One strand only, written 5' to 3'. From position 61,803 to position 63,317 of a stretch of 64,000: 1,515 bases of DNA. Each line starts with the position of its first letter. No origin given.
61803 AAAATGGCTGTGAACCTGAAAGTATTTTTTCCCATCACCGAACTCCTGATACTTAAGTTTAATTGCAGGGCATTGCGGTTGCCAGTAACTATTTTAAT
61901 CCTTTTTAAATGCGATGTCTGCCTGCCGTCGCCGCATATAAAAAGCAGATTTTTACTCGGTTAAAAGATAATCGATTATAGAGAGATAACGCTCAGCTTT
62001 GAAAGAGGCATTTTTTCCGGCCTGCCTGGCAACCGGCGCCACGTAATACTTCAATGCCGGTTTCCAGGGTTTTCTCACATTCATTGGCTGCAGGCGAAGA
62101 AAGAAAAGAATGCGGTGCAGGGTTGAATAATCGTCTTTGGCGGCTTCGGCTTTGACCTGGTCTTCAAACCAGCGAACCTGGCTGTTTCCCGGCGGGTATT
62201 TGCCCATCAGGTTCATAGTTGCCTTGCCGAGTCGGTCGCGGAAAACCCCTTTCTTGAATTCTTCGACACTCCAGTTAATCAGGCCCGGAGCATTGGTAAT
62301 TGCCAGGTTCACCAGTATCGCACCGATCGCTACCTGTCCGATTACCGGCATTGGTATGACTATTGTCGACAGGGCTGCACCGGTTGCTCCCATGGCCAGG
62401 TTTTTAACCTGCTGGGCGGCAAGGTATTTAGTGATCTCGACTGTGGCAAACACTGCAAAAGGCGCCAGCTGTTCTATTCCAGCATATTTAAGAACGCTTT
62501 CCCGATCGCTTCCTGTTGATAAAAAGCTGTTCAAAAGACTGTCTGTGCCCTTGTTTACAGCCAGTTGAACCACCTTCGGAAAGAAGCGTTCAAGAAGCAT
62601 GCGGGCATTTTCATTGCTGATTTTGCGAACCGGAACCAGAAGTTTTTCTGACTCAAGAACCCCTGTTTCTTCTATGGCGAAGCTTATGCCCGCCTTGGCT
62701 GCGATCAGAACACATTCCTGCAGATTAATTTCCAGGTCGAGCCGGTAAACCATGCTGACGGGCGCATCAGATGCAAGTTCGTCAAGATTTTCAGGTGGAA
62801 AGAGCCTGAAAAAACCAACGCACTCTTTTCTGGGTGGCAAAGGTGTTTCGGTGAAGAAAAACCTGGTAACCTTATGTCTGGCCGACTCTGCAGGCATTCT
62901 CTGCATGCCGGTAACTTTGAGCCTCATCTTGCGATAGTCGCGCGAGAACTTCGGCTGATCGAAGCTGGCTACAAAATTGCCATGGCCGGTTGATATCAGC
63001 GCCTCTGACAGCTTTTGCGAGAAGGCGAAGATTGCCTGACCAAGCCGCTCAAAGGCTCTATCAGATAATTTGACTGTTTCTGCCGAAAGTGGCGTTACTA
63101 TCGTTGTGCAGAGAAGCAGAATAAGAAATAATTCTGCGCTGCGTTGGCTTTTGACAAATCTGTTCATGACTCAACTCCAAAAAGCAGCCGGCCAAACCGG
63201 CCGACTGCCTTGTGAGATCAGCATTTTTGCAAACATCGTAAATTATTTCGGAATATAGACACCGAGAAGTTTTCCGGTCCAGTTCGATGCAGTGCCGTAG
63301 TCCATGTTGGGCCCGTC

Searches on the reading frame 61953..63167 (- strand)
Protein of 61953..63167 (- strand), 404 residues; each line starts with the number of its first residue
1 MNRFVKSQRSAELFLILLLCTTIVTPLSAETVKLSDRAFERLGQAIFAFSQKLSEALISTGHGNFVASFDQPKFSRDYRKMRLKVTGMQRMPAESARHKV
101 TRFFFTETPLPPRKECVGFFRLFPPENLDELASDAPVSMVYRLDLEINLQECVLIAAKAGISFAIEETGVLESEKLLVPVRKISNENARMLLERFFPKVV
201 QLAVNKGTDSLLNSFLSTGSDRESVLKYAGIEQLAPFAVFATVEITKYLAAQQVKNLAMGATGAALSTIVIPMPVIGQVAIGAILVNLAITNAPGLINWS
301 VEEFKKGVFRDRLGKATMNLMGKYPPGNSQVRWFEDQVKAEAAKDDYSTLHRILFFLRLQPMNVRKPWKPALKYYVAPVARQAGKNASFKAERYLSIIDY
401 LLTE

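Call 10: search_protein_families(library=pfam, proteins=[window:61953-63167:-], max_evalue=0.01)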
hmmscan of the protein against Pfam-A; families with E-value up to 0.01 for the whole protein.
window:61953-63167:- (404 aa): 1 family
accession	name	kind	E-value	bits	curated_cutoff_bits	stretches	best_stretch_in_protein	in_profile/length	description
PF18834.6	LPD22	-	0.0081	16.8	28.6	0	290-353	23-83/97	Large polyvalent protein associated domain 22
